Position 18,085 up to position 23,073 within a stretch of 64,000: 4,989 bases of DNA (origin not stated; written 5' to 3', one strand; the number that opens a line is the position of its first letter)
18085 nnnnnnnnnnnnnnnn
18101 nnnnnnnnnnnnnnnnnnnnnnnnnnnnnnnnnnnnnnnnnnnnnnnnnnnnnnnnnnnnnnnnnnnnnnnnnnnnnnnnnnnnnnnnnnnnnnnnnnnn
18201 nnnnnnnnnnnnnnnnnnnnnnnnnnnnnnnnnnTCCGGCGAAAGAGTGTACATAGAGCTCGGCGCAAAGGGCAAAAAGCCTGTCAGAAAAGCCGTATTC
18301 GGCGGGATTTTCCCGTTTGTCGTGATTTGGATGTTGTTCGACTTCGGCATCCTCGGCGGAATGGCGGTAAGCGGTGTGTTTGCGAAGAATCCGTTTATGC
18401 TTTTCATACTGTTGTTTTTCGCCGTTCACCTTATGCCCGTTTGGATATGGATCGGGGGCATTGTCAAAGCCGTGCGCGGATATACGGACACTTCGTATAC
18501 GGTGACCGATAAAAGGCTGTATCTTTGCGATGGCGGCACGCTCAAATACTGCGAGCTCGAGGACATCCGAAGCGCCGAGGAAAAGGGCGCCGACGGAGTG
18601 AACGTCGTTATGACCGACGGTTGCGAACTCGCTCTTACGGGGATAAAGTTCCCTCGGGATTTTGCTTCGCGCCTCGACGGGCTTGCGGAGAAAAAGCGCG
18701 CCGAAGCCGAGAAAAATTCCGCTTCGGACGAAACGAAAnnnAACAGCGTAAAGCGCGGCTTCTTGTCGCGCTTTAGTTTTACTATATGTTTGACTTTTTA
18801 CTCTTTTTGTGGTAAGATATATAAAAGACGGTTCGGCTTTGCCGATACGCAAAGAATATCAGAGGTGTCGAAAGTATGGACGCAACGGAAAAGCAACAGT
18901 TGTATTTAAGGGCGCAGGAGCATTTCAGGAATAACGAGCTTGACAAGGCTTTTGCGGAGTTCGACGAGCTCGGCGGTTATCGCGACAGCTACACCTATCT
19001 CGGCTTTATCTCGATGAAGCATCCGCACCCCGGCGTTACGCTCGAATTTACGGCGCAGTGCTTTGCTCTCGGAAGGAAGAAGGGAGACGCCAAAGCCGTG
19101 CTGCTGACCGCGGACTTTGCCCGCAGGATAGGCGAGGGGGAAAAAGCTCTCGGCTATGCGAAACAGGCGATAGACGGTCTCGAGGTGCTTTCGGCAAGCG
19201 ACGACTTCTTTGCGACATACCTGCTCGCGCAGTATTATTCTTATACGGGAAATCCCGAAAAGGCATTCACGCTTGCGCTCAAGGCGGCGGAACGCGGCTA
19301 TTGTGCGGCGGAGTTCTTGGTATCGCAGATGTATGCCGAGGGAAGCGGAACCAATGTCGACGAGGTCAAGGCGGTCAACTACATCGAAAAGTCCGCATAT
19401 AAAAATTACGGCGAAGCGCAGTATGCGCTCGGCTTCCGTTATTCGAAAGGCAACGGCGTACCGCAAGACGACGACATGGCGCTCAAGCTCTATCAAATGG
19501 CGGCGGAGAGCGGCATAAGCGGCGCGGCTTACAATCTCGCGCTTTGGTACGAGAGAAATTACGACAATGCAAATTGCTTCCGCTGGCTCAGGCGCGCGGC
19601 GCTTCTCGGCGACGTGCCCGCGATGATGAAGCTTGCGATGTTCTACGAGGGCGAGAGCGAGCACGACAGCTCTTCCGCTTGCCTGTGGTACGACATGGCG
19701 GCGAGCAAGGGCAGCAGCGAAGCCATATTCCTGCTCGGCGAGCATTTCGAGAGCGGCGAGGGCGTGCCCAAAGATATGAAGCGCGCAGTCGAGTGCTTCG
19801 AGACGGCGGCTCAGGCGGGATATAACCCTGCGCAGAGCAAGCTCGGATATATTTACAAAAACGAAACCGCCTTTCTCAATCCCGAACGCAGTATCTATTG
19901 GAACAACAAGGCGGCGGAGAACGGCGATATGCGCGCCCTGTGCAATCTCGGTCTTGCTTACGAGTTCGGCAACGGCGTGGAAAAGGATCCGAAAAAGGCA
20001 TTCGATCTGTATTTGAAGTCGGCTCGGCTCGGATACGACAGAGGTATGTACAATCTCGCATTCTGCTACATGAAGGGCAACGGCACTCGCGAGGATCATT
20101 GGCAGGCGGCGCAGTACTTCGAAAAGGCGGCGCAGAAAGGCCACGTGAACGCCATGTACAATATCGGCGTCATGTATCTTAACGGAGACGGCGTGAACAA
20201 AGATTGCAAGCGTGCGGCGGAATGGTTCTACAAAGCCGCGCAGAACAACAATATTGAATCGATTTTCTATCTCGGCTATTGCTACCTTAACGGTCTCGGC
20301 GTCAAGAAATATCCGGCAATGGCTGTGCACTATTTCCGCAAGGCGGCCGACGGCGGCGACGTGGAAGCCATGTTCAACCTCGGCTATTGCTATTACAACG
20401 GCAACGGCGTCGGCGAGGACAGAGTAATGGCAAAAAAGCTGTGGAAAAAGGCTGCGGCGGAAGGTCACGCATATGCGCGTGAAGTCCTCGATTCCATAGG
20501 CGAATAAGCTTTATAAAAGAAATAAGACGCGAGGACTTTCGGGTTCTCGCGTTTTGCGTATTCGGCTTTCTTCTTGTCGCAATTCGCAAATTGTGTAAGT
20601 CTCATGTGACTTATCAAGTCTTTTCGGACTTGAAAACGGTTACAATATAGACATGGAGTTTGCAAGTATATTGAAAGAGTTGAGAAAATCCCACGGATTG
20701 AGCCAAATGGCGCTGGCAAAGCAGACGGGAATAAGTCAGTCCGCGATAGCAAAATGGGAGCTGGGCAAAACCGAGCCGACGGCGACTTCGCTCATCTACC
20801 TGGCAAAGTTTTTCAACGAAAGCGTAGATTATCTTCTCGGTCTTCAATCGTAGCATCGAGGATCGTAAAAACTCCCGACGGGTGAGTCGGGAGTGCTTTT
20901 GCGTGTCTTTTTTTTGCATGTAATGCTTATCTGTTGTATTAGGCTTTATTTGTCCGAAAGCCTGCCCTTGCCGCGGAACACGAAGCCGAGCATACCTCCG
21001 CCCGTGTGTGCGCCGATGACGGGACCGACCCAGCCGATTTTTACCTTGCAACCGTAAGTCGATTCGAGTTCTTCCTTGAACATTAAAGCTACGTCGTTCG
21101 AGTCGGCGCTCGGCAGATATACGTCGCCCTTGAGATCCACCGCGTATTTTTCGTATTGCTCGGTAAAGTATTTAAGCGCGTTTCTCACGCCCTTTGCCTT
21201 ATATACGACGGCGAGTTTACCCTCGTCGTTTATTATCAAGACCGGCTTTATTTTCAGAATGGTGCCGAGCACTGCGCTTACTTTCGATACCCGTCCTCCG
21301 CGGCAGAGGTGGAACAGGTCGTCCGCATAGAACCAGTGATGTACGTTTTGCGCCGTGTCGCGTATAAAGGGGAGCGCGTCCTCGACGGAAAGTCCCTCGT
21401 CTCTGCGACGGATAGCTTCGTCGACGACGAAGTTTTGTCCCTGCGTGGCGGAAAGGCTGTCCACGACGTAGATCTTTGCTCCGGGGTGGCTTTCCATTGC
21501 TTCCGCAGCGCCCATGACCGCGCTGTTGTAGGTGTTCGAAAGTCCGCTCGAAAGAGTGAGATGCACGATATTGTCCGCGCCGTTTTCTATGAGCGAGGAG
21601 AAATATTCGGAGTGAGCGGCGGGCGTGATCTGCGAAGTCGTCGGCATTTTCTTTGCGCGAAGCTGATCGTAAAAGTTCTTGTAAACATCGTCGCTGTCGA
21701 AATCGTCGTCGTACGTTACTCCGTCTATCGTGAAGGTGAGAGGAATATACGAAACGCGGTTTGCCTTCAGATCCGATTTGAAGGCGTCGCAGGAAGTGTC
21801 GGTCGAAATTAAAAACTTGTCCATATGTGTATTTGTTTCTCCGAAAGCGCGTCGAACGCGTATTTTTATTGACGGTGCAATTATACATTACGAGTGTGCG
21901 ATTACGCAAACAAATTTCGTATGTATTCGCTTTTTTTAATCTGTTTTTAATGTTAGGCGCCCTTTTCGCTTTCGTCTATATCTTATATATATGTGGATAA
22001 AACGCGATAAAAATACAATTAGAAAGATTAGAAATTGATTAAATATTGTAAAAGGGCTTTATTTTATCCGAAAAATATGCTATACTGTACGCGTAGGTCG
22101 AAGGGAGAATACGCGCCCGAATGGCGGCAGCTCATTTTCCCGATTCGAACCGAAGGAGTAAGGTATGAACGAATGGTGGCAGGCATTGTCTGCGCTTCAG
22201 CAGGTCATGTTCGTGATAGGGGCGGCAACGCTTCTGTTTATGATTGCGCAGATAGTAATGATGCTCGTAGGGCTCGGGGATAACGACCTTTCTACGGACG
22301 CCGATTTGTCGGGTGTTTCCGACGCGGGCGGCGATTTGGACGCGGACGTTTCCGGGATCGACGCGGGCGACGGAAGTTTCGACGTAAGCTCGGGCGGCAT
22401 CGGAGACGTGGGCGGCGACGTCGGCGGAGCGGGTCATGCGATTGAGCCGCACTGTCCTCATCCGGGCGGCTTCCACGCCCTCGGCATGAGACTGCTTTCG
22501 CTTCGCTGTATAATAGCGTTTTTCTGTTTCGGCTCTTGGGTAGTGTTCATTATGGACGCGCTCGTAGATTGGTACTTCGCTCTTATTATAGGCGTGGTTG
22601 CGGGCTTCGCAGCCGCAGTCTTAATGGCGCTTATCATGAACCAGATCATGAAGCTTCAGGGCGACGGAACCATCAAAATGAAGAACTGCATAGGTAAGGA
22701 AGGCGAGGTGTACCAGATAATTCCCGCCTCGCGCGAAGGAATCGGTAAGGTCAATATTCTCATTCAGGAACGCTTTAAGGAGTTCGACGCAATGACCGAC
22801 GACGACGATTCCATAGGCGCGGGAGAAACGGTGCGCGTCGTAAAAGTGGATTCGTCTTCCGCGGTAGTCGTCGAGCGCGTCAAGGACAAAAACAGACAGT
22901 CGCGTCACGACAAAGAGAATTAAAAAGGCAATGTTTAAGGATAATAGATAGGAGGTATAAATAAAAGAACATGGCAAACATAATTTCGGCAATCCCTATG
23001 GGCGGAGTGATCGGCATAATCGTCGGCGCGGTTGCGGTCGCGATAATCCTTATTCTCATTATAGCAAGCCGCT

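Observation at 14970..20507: glf + GT28 MGDG-synthase-like glycosyltransferase + LRR/PH membrane protein + Sel1-repeat protein: candidate galactofuranose-glycolipid/surface module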

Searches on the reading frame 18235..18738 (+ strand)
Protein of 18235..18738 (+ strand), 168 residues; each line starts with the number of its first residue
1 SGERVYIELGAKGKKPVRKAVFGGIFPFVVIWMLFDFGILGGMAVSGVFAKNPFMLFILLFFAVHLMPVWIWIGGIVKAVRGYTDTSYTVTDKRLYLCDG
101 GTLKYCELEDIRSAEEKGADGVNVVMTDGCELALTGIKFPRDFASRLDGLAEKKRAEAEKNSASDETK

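Call 42: search_protein_families(library=pfam, proteins=[window:18235-18738:+], max_evalue=10)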
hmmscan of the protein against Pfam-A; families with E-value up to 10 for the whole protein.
window:18235-18738:+ (168 aa): 1 family
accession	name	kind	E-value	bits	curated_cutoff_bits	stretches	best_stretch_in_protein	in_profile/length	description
PF07107.17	WI12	-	0.1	13.2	27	1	67-92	42-67/104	Wound-induced protein WI12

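Call 60: search_solved_structures(query=A5, max_evalue=10, show_alignments=2)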
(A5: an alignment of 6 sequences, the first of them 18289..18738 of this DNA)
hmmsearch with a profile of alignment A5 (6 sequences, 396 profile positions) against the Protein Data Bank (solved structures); distinct sequences matched with E-value up to 10: 15.
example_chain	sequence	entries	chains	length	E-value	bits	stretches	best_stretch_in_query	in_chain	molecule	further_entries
4fs7_A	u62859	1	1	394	6.4e-47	163.4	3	26-167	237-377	Uncharacterized protein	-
4gt6_A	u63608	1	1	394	1.7e-43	152.2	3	9-163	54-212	Cell surface protein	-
6mlx_A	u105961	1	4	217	5.3e-29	104.4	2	50-169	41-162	Leucine-rich repeat protein TpLRR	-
4h09_A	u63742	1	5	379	3.1e-28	101.9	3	23-177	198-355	Hypothetical leucine rich repeat protein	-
4fdw_A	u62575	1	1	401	1.4e-27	99.7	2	8-154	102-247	leucine rich hypothetical protein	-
4fd0_A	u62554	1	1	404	2.9e-25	92.1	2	8-148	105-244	Leucine rich hypothetical protein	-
4cp6_A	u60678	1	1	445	1.5e-17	66.7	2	45-167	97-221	CHOLINE BINDING PROTEIN PCPA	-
4oju_A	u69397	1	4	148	5.5e-10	41.8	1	20-120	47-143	hypothetical leucine rich repeat protein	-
3sb4_A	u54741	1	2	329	0.00076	21.6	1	46-106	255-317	Hypothetical leucine rich repeat protein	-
5xnp_A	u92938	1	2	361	0.7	11.8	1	60-131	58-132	Leucine-rich repeat and fibronectin type-III domain-containing protein 5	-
5xws_A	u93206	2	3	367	0.72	11.8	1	60-131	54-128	Leucine-rich repeat and fibronectin type-III domain-containing protein 5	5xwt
5xnq_A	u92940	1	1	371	0.74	11.8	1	60-131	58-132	Leucine-rich repeat and fibronectin type-III domain-containing protein 5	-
6f2o_A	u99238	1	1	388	0.79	11.6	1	60-131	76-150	Leucine-rich repeat and fibronectin type-III domain-containing protein 5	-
6b3y_A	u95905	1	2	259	1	11.3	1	315-376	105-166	DENN domain-containing protein 3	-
4z0c_A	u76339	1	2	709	2.5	10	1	63-130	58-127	Toll-like receptor 13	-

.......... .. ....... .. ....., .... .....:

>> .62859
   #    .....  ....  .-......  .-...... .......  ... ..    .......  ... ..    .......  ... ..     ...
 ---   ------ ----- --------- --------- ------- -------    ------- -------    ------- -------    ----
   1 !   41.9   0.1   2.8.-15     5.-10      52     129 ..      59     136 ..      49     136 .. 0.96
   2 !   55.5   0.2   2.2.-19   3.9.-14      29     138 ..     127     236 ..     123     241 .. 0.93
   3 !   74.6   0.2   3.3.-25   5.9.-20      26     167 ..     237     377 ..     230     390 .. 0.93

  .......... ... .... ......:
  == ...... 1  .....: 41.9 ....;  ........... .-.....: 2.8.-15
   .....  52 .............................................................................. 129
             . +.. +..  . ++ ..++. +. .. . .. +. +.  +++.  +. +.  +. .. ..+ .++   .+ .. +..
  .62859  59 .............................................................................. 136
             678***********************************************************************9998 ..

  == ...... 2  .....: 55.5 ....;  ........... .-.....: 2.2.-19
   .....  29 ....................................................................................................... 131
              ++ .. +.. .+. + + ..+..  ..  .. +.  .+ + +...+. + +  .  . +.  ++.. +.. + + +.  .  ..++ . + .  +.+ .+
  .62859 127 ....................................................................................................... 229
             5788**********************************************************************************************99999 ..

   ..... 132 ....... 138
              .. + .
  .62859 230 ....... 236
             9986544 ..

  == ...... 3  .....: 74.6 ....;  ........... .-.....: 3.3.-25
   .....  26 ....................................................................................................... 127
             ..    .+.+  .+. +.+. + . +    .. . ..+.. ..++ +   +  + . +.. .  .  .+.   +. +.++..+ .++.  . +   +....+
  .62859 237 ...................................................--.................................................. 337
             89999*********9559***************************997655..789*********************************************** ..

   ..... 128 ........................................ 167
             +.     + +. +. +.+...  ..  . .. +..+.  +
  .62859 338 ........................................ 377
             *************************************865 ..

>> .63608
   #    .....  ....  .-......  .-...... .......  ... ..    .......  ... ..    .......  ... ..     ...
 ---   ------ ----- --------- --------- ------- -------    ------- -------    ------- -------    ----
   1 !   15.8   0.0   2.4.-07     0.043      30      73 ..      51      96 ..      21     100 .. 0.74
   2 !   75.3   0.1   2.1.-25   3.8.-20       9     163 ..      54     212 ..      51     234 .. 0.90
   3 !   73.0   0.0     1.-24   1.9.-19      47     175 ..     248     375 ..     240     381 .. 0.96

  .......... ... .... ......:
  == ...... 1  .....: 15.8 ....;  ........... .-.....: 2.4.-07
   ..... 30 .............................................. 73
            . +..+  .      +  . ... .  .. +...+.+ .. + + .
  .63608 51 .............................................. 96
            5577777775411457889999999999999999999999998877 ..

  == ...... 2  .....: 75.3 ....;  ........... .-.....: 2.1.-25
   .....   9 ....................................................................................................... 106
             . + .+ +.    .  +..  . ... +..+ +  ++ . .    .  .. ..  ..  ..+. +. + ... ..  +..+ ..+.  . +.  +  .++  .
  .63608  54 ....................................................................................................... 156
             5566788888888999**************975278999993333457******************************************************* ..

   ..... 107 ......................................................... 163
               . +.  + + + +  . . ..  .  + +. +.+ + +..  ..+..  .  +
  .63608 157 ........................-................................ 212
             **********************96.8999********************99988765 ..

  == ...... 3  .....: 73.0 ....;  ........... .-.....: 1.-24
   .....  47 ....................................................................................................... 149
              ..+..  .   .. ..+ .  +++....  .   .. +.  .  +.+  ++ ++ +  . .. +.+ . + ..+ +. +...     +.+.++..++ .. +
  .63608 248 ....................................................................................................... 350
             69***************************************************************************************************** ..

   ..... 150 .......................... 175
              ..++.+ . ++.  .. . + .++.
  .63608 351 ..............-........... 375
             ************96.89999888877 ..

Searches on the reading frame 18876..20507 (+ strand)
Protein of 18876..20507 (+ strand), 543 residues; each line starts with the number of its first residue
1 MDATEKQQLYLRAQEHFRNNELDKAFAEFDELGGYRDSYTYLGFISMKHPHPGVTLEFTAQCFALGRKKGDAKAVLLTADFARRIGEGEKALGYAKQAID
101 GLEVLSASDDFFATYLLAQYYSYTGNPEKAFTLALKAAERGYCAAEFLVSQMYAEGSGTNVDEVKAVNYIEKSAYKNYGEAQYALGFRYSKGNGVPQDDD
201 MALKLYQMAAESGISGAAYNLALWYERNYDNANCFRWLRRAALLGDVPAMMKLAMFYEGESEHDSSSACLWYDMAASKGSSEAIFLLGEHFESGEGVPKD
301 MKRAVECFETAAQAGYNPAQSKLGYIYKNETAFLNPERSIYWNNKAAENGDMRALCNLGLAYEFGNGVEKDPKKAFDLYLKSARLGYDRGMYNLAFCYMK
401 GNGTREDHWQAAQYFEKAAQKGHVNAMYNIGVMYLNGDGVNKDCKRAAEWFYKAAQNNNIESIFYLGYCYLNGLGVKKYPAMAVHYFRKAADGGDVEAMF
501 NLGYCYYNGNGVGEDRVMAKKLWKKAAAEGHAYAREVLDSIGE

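Call 4: search_protein_families(library=pfam, proteins=[window:18876-20507:+], max_evalue=0.01)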
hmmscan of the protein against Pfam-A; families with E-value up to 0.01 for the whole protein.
window:18876-20507:+ (543 aa): 2 families
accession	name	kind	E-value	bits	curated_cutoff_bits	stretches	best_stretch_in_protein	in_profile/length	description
PF08238.18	Sel1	-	1.1e-84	276.3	30.7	8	425-459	2-36/36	Sel1 repeat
PF23310.1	TPR_27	-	1.5e-05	25.1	27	1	408-452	45-89/110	Plant tetratrico peptide repeats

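Call 5: search_protein_families(library=ncbifam, proteins=[window:18876-20507:+], max_evalue=0.01)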
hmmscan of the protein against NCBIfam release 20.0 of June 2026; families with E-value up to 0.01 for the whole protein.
window:18876-20507:+ (543 aa): 4 families
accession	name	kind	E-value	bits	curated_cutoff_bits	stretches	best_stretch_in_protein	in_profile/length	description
NF038194.1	AlgK_TPR_lipo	equivalog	2.3e-26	92.5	700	4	410-539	284-412/448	alginate biosynthesis TPR repeat lipoprotein AlgK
NF033786.1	phenyl_MerG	equivalog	3e-25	89.4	350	3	166-282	52-183/217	phenylmercury resistance protein MerG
NF047621.1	FlgprotMotXVib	equivalog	6.3e-21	74.8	330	3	140-240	69-173/211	flagellar protein MotX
NF045484.1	TransRegExoR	equivalog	1.1e-15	57.6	450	3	345-457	68-194/267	exopolysaccharide production regulator ExoR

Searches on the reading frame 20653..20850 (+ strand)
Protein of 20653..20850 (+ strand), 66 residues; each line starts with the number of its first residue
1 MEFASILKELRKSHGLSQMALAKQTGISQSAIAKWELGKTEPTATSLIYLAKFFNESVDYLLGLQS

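Call 85: search_protein_families(library=pfam, proteins=[window:20653-20850:+], max_evalue=0.001)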
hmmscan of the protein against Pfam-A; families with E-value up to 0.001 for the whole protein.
window:20653-20850:+ (66 aa): 4 families
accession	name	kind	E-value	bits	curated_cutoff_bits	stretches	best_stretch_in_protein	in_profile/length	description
PF01381.28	HTH_3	-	4.6e-17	62.2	23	1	7-61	1-55/55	Helix-turn-helix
PF12844.13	HTH_19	-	1.7e-12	47.5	30.2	1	7-62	4-59/64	Helix-turn-helix domain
PF13560.12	HTH_31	-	4.1e-10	40.3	27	1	2-55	1-55/64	Helix-turn-helix domain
PF13443.12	HTH_26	-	1.4e-05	25.7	22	1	7-62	2-58/63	Cro/C1-type HTH DNA-binding domain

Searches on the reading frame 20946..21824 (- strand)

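Call 4: search_protein_families(library=pfam, proteins=[window:20946-21824:-], max_evalue=0.01)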
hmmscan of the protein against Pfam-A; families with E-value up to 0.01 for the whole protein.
window:20946-21824:- (292 aa): 1 family
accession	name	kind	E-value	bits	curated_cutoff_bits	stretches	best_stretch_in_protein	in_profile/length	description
PF02645.21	DegV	-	4.1e-63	213.8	27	1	3-283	1-277/280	Uncharacterised protein, DegV family COG1307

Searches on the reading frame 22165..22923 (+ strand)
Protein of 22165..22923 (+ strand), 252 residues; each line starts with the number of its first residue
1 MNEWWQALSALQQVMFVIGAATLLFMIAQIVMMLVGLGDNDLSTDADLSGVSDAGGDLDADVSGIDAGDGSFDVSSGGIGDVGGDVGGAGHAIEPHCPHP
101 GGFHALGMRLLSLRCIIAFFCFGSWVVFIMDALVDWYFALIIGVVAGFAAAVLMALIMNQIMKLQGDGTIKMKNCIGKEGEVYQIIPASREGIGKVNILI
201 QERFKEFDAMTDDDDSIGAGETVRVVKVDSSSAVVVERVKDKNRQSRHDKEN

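Call 4: search_protein_families(library=pfam, proteins=[window:22165-22923:+], max_evalue=0.01)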
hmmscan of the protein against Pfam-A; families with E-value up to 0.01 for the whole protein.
window:22165-22923:+ (252 aa): 1 family
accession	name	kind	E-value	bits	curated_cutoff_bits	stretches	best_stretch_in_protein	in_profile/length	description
PF01957.25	NfeD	-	0.00044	20.8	29.1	1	176-235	5-55/57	NfeD-like C-terminal, partner-binding domain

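Call 5: search_protein_families(library=ncbifam, proteins=[window:22165-22923:+], max_evalue=0.01)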
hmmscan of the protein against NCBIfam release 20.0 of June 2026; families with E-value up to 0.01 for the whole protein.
window:22165-22923:+ (252 aa): 0 families
